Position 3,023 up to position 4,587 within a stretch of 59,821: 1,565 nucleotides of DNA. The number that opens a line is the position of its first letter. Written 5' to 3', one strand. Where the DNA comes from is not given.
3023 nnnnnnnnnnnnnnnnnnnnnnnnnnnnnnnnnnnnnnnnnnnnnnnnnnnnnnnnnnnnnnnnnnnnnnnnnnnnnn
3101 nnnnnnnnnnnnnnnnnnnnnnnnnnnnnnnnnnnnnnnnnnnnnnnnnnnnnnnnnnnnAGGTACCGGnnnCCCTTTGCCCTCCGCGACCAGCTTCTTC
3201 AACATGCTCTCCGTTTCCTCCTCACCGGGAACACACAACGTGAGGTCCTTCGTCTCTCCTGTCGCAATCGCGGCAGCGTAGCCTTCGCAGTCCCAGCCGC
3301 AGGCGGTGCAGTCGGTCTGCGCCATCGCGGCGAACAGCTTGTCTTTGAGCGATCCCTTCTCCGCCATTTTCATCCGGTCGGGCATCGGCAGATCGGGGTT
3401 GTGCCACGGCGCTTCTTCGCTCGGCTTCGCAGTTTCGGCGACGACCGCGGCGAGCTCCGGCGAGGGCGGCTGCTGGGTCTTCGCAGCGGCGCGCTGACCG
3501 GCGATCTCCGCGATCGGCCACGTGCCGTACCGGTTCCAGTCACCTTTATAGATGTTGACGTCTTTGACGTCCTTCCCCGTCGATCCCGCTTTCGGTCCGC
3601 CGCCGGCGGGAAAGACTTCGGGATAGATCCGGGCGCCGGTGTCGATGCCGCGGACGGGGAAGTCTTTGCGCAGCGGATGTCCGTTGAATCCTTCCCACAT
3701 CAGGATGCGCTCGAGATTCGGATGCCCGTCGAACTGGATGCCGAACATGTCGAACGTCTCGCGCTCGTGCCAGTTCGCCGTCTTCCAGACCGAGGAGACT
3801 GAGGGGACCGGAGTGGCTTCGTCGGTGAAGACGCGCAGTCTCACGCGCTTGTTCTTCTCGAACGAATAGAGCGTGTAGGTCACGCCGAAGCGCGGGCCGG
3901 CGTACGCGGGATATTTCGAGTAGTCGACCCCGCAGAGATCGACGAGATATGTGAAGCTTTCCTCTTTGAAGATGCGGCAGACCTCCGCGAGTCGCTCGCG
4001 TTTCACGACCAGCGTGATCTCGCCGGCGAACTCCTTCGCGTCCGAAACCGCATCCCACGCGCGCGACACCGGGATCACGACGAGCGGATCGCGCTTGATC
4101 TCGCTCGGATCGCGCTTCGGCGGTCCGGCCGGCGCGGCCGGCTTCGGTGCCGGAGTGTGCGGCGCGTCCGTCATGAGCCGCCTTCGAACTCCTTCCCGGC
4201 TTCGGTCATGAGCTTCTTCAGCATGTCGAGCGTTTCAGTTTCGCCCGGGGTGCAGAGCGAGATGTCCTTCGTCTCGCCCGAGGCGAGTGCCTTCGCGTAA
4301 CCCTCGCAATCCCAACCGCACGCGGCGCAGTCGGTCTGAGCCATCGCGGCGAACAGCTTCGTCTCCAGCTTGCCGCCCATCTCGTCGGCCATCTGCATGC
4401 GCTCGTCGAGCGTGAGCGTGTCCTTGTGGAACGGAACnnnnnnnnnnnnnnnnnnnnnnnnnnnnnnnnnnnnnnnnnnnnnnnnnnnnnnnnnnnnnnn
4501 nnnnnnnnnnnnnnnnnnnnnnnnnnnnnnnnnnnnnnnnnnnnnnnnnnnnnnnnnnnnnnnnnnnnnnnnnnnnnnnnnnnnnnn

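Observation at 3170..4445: Both NuoB and NuoC carry the same C-terminal 4-Cys Fe-S domain: possible built-in electron-input module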

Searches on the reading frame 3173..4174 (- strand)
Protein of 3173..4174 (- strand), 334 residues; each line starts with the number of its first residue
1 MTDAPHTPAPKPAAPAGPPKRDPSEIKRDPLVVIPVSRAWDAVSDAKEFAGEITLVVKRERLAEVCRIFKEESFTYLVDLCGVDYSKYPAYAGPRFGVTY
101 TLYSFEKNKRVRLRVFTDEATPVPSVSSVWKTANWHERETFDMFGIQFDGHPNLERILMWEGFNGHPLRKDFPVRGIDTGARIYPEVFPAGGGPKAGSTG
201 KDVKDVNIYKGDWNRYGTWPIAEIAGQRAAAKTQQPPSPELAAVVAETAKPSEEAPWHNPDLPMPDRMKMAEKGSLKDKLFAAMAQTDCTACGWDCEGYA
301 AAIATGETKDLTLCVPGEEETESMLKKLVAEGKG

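Call 3: search_protein_families(library=pfam, proteins=[window:3173-4174:-], max_evalue=1)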
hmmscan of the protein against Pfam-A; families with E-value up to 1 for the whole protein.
seq(334 aa): 3 families
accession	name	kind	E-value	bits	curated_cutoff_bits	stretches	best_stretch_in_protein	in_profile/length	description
PF00329.25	Complex1_30kDa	-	9.3e-46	155.9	22.5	1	56-176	2-122/124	Respiratory-chain NADH dehydrogenase, 30 Kd subunit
PF04060.18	FeS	-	7e-05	22.9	23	1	286-316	3-33/33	Putative Fe-S cluster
PF10265.14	Miga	-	0.2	11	25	1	59-88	486-515/540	Mitoguardin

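Call 4: search_protein_families(library=ncbifam, proteins=[window:3173-4174:-], max_evalue=1)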
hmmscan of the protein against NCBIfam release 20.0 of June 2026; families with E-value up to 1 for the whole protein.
seq(334 aa): 24 families
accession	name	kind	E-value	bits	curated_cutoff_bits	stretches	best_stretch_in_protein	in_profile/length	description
TIGR01961.1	NuoC_fam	subfamily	1.7e-43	148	122.45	1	55-175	3-121/122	NADH (or F420H2) dehydrogenase, subunit C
NF004730.0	PRK06074.1-1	equivalog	4.4e-41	140.9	193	1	42-176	19-160/200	NADH-quinone oxidoreductase subunit C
NF004733.0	PRK06074.1-5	equivalog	4.8e-41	140.7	225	1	40-176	18-153/203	NADH-quinone oxidoreductase subunit C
NF005856.0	PRK07785.1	equivalog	1.5e-36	126.5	224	1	41-178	90-228/246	NADH-quinone oxidoreductase subunit C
NF004859.0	PRK06214.1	equivalog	8.3e-31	107.2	432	1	230-331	42-143/539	sulfite reductase subunit alpha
NF006304.0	PRK08491.1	equivalog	1.9e-30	106.3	228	1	51-184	57-185/263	NADH-quinone oxidoreductase subunit C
NF009808.0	PRK13292.1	equivalog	1.9e-30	105.4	1156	1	44-178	240-379/791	NADH-quinone oxidoreductase subunit B/C/D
NF008728.0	PRK11742.1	equivalog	3.3e-30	105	840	1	50-178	44-178/598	NADH-quinone oxidoreductase subunit C/D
NF004732.0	PRK06074.1-4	equivalog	4.2e-30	105.3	376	2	95-176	116-199/250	NADH-quinone oxidoreductase subunit C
NF004737.0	PRK06074.2-4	equivalog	1.2e-29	103.2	144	1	44-175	5-127/150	NADH-quinone oxidoreductase subunit C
NF005832.0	PRK07735.1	equivalog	6.1e-29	101.5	431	1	54-172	308-423/430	NADH-quinone oxidoreductase subunit C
NF009141.0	PRK12494.1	equivalog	1e-28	100.3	175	1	53-172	44-163/175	NAD(P)H-quinone oxidoreductase subunit J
NF004731.0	PRK06074.1-3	equivalog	9.5e-25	87.6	303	1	70-177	47-150/207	NADH-quinone oxidoreductase subunit C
NF004735.0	PRK06074.2-2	equivalog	1.2e-18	67.6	176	1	41-172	16-146/158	NADH-quinone oxidoreductase subunit C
NF040611.1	F420_dehyd_FpoC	exception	4.5e-18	65.7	220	1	41-172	16-146/158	F420H2 dehydrogenase subunit FpoC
TIGR01944.1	rnfB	subfamily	1.1e-08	34.9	68.7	1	269-329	29-88/190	RnfABCDGE type electron transport complex subunit B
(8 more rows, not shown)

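Call 10: find_homologous_proteins(query=window:3173-4174:-, max_evalue=1e-20)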
Query window:3173-4174:- (334 aa): 6031 proteins with E <= 1e-20 among 8000 candidates; the best 120 are listed.
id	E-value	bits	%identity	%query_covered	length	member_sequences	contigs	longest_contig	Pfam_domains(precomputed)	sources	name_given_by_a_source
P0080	5.0e-200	682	86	100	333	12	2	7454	PF00329.26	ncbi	-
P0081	1.1e-188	645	83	93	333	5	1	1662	PF00329.26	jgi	-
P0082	1.3e-187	641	84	92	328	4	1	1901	PF00329.26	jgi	jgi:NADH-quinone oxidoreductase subunit C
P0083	2.4e-186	637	81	99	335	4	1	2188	PF04060.19,PF00329.26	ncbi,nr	ncbi:MAG TPA: NADH-quinone oxidoreductase subunit C [Thermoanaerobaculia bacterium]|nr:NADH-quinone 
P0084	7.8e-186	635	83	95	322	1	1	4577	PF04060.19,PF00329.26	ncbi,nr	ncbi:MAG TPA: NADH-quinone oxidoreductase subunit C [Thermoanaerobaculia bacterium]|nr:NADH-quinone 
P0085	7.0e-184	629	81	93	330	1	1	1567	PF04060.19,PF00329.26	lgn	-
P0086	5.9e-183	626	82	93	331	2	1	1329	PF04060.19,PF00329.26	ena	-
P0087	1.4e-182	625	82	92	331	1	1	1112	PF04060.19,PF00329.26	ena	-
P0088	1.7e-182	624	83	92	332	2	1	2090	PF04060.19,PF00329.26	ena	-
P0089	8.4e-182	622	81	93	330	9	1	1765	PF00329.26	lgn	-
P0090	1.6e-181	621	81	92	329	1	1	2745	PF00329.26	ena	-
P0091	2.4e-181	621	79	93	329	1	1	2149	PF00329.26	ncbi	-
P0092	2.5e-181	621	82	93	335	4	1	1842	PF00329.26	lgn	-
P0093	3.6e-181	620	81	93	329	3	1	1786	PF00329.26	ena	-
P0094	8.1e-181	619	80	97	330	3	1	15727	PF04060.19,PF00329.26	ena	-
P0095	1.6e-180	618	82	92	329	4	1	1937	PF00329.26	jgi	jgi:NADH-quinone oxidoreductase subunit C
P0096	3.7e-180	617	78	93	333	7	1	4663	PF04060.19,PF00329.26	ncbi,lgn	-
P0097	3.1e-178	610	79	96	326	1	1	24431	PF04060.19,PF00329.26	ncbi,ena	ncbi:MAG TPA: NADH-quinone oxidoreductase subunit C [Thermoanaerobaculia bacterium]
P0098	3.7e-178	610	80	96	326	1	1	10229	PF00329.26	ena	-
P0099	1.7e-177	608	80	92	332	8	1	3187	PF04060.19,PF00329.26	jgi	jgi:NADH-quinone oxidoreductase subunit C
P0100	1.9e-177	608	79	96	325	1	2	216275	PF04060.19,PF00329.26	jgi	jgi:NADH-quinone oxidoreductase subunit C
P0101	8.7e-177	606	77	99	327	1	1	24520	PF04060.19,PF00329.26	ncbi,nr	ncbi:MAG TPA: NADH-quinone oxidoreductase subunit C [Thermoanaerobaculia bacterium]|nr:NADH-quinone 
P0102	9.5e-177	605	80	93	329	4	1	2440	PF04060.19,PF00329.26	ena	-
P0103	7.6e-176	602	78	93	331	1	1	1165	PF04060.19,PF00329.26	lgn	-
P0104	8.5e-176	602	79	94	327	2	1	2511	PF04060.19,PF00329.26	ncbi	ncbi:MAG TPA: NADH-quinone oxidoreductase subunit C [Thermoanaerobaculia bacterium]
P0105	1.0e-175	602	80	93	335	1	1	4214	PF00329.26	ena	-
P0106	1.4e-175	602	79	93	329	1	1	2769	PF04060.19,PF00329.26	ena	-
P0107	7.5e-175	599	78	95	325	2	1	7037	PF04060.19,PF00329.26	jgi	jgi:NADH-quinone oxidoreductase subunit C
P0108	1.5e-174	598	78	96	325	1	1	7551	PF04060.19,PF00329.26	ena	-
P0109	2.0e-174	598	78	93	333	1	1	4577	PF04060.19,PF00329.26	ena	-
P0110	4.5e-174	597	80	92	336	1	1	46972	PF04060.19,PF00329.26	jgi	jgi:NADH-quinone oxidoreductase subunit C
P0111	7.1e-174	596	80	93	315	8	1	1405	PF04060.19,PF00329.26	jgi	-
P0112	1.1e-173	595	79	93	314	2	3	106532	PF00329.26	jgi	jgi:NADH-quinone oxidoreductase subunit C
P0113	2.1e-173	594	78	94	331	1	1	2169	PF04060.19,PF00329.26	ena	-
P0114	2.6e-173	594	79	93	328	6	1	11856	PF00329.26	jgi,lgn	jgi:NADH-quinone oxidoreductase subunit C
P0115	4.7e-173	593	79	92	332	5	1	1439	PF00329.26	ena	-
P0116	4.7e-173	593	77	97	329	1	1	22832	PF00329.26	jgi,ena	-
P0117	8.2e-173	593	77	93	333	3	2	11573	PF04060.19,PF00329.26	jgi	-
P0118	9.0e-173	592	76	100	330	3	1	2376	PF04060.19,PF00329.26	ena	-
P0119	9.9e-173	592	78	95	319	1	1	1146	PF04060.19,PF00329.26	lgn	-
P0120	1.3e-172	592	78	93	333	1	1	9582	PF04060.19,PF00329.26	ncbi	-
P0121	1.7e-172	592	79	93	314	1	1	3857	PF04060.19,PF00329.26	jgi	-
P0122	1.9e-172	591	79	93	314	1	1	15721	PF04060.19,PF00329.26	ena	-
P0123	1.9e-172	591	78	95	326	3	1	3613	PF04060.19,PF00329.26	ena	-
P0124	2.0e-172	591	76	96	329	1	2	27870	PF04060.19,PF00329.26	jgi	jgi:NADH-quinone oxidoreductase subunit C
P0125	2.9e-172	591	77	93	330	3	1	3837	PF04060.19,PF00329.26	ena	-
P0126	6.2e-172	590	78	96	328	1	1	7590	PF04060.19,PF00329.26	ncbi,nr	ncbi:MAG TPA: NADH-quinone oxidoreductase subunit C [Thermoanaerobaculia bacterium]|nr:NADH-quinone 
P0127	1.4e-171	588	76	99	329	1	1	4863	PF04060.19,PF00329.26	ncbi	ncbi:MAG TPA: NADH-quinone oxidoreductase subunit C [Thermoanaerobaculia bacterium]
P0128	1.5e-171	588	75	99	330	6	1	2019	PF04060.19,PF00329.26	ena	-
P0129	1.9e-171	588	75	99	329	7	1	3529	PF04060.19,PF00329.26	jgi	jgi:NADH-quinone oxidoreductase subunit C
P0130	2.7e-171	588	75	99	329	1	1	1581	PF04060.19,PF00329.26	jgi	jgi:NADH-quinone oxidoreductase subunit C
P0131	3.9e-171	587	79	93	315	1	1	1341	PF04060.19,PF00329.26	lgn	-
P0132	4.3e-171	587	75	99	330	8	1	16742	PF04060.19,PF00329.26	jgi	jgi:NADH-quinone oxidoreductase subunit C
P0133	4.3e-171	587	75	99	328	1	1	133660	PF04060.19,PF00329.26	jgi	jgi:NADH-quinone oxidoreductase subunit C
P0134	7.0e-171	586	75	99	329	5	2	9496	PF04060.19,PF00329.26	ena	-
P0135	1.5e-170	585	75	99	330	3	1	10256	PF04060.19,PF00329.26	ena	-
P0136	1.5e-170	585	76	97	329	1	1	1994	PF00329.26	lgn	-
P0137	2.1e-170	585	75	99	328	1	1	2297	PF04060.19,PF00329.26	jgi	jgi:NADH-quinone oxidoreductase subunit C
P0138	6.9e-170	583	72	99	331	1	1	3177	PF04060.19,PF00329.26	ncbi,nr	ncbi:MAG TPA: NADH-quinone oxidoreductase subunit C [Thermoanaerobaculia bacterium]|nr:NADH-quinone 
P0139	1.5e-169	582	78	93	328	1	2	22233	PF00329.26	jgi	jgi:NADH-quinone oxidoreductase subunit C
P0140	1.9e-169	581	76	93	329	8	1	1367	PF04060.19,PF00329.26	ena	-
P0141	2.5e-169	581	75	99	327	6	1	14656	PF00329.26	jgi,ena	-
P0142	5.0e-169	580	73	99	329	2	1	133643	PF04060.19,PF00329.26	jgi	jgi:NADH-quinone oxidoreductase subunit C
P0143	1.0e-168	579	77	92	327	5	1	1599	PF04060.19,PF00329.26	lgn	-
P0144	3.0e-168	578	77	93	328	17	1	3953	PF00329.26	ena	-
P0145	3.1e-168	577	77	94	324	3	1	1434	PF00329.26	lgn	-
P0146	4.9e-168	577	75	93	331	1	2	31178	PF04060.19,PF00329.26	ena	-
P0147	5.1e-168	577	77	92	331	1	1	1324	PF00329.26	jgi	jgi:NADH-quinone oxidoreductase subunit C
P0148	1.3e-167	575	75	93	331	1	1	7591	PF00329.26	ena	-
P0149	1.4e-167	575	76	93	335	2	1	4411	PF00329.26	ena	-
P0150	2.3e-167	575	74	94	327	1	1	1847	PF00329.26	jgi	jgi:NADH-quinone oxidoreductase subunit C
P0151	2.4e-167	575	75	93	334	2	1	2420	PF00329.26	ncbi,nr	ncbi:MAG: NADH-quinone oxidoreductase subunit C [Acidobacteriota bacterium]|nr:NADH-quinone oxidored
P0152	2.6e-167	574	72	99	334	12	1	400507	PF04060.19,PF00329.26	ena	-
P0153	4.0e-167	574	73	99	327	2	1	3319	PF04060.19,PF00329.26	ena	-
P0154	8.0e-167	573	76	92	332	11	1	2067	PF04060.19,PF00329.26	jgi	-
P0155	8.5e-167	573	76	93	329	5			PF04060.19,PF00329.26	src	-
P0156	1.6e-166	572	74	99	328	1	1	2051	PF04060.19,PF00329.26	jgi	jgi:NADH-quinone oxidoreductase subunit C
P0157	1.7e-166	572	75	100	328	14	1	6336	PF00329.26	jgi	jgi:NADH-quinone oxidoreductase subunit C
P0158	2.5e-166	571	75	93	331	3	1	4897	PF00329.26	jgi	jgi:NADH-quinone oxidoreductase subunit C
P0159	2.7e-166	571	76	93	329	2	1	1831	PF04060.19,PF00329.26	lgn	-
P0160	2.7e-166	571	76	95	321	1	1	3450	PF00329.26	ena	-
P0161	4.3e-166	570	75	99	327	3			PF00329.26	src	-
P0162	5.3e-166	570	72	99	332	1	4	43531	PF04060.19,PF00329.26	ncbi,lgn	-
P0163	5.5e-166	570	74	94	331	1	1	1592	PF04060.19,PF00329.26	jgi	jgi:NADH-quinone oxidoreductase subunit C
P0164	8.8e-166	569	76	95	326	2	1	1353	PF04060.19,PF00329.26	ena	-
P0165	1.0e-165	569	72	99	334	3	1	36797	PF04060.19,PF00329.26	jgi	jgi:NADH-quinone oxidoreductase subunit C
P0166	1.1e-165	569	75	93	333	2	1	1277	PF04060.19,PF00329.26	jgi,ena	-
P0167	1.5e-165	569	74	99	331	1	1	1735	PF04060.19,PF00329.26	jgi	jgi:NADH-quinone oxidoreductase subunit C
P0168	1.8e-165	568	74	93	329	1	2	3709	PF00329.26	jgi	jgi:NADH-quinone oxidoreductase subunit C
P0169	2.1e-165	568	73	99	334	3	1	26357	PF04060.19,PF00329.26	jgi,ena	jgi:NADH-quinone oxidoreductase subunit C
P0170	2.2e-165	568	74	93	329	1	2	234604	PF00329.26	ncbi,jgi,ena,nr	ncbi:MAG TPA: NADH-quinone oxidoreductase subunit C [Thermoanaerobaculia bacterium]|jgi:NADH-quinone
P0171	2.6e-165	568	75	93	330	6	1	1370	PF00329.26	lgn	-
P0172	3.9e-165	567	72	99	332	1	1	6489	PF04060.19,PF00329.26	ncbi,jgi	-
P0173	4.1e-165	567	75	94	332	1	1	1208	PF04060.19,PF00329.26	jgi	jgi:NADH-quinone oxidoreductase subunit C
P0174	5.0e-165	567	76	96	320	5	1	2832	PF00329.26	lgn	-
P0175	8.2e-165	566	75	92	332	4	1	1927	PF04060.19,PF00329.26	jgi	-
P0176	1.1e-164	566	76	93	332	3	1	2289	PF04060.19,PF00329.26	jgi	jgi:NADH-quinone oxidoreductase subunit C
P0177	2.0e-164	565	76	94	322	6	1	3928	PF00329.26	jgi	jgi:NADH-quinone oxidoreductase subunit C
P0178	2.2e-164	565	75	94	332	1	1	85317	PF04060.19,PF00329.26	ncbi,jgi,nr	ncbi:MAG: NADH-quinone oxidoreductase subunit [Thermoanaerobaculia bacterium]|jgi:NADH-quinone oxido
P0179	2.6e-164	565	76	92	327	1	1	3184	PF04060.19,PF00329.26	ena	-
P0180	2.6e-164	565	74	93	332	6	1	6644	PF00329.26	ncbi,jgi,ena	-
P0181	3.0e-164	564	76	94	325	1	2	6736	PF00329.26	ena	-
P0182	3.5e-164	564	74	100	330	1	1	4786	PF04060.19,PF00329.26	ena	-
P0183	3.9e-164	564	75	94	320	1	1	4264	PF04060.19,PF00329.26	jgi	jgi:NADH-quinone oxidoreductase subunit C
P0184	4.7e-164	564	73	98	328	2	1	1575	PF00329.26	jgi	jgi:NADH-quinone oxidoreductase subunit C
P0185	4.8e-164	564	75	95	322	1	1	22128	PF00329.26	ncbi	-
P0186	6.8e-164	563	73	93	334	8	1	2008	PF04060.19,PF00329.26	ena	-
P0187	8.9e-164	563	74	93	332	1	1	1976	PF04060.19,PF00329.26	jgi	jgi:NADH-quinone oxidoreductase subunit C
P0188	1.0e-163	563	78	93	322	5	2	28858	PF04060.19,PF00329.26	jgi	jgi:NADH-quinone oxidoreductase subunit C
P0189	1.1e-163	562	76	94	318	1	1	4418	PF04060.19,PF00329.26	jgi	jgi:NADH-quinone oxidoreductase subunit C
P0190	1.2e-163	562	74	93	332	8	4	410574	PF04060.19,PF00329.26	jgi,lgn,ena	-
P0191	1.3e-163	562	74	93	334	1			PF04060.19,PF00329.26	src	-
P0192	1.3e-163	562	75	93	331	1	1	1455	PF00329.26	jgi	jgi:NADH-quinone oxidoreductase subunit C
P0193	1.4e-163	562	73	99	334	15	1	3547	PF04060.19,PF00329.26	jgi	jgi:NADH-quinone oxidoreductase subunit C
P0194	1.7e-163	562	75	92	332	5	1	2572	PF00329.26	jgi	jgi:NADH-quinone oxidoreductase subunit C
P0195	1.9e-163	562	73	99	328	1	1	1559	PF04060.19,PF00329.26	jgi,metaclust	metaclust:\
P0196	1.9e-163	562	73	99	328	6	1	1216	PF04060.19,PF00329.26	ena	-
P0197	2.7e-163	561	71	99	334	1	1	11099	PF04060.19,PF00329.26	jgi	jgi:NADH-quinone oxidoreductase subunit C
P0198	2.7e-163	561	75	93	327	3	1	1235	PF04060.19,PF00329.26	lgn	-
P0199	2.9e-163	561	71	99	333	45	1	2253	PF00329.26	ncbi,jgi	-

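Call 67: predict_structure(alignment_id=A2)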
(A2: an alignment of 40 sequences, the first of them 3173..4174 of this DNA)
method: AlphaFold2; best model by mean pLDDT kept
length: 334 residues; sequences in the alignment: 40
mean_pLDDT: 60.6   pTM: 0.53
mean pLDDT of the five models: 60.6, 56.7, 56.1, 51.9, 51.9
residues with pLDDT >= 90: 44; 70-90: 76; 50-70: 89; < 50: 125
segments of 3 or more residues with pLDDT < 50: 1-8, 10-17, 154-203, 205-210, 215-229, 232-251, 286-294, 312-318
pLDDT, mean of each block of 10 residues (from residue 1): 44 50 92 95 85 88 94 70 65 75 71 84 83 63 70 42 25 28 35 42 45 47 45 38 32 61 71 79 52 50 62 48 68 62
secondary structure, 60 per line:
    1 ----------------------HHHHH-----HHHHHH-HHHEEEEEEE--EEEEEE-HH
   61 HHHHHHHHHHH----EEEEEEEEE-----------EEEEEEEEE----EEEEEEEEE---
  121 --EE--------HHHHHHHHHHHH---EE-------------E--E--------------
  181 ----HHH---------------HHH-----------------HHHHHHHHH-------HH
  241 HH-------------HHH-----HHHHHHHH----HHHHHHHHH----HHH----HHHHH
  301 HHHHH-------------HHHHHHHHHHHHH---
elements in order: H23-27 H33-38 E43-49 E52-57 H59-71 E76-84 E96-104 E109-117 H133-144 H223-231 H239-242 H264-271 H276-284 H296-305 H319-331

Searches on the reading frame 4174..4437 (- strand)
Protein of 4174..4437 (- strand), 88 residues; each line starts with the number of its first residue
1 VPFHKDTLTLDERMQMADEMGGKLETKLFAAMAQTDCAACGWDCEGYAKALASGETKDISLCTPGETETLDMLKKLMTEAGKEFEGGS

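Call 3: search_protein_families(library=pfam, proteins=[window:4174-4437:-], max_evalue=1)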
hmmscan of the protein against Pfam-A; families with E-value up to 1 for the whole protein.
seq(88 aa): 3 families
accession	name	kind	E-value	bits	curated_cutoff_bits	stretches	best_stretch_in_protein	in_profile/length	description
PF04060.18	FeS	-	5.6e-06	26.4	23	1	34-64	3-33/33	Putative Fe-S cluster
PF06873.16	SerH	-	0.022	14.1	22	1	24-66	253-295/419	Cell surface immobilisation antigen SerH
PF22527.2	DEXQc_Suv3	-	0.18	11.8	27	1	46-85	113-150/154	DEXQ-box helicase domain of Suv3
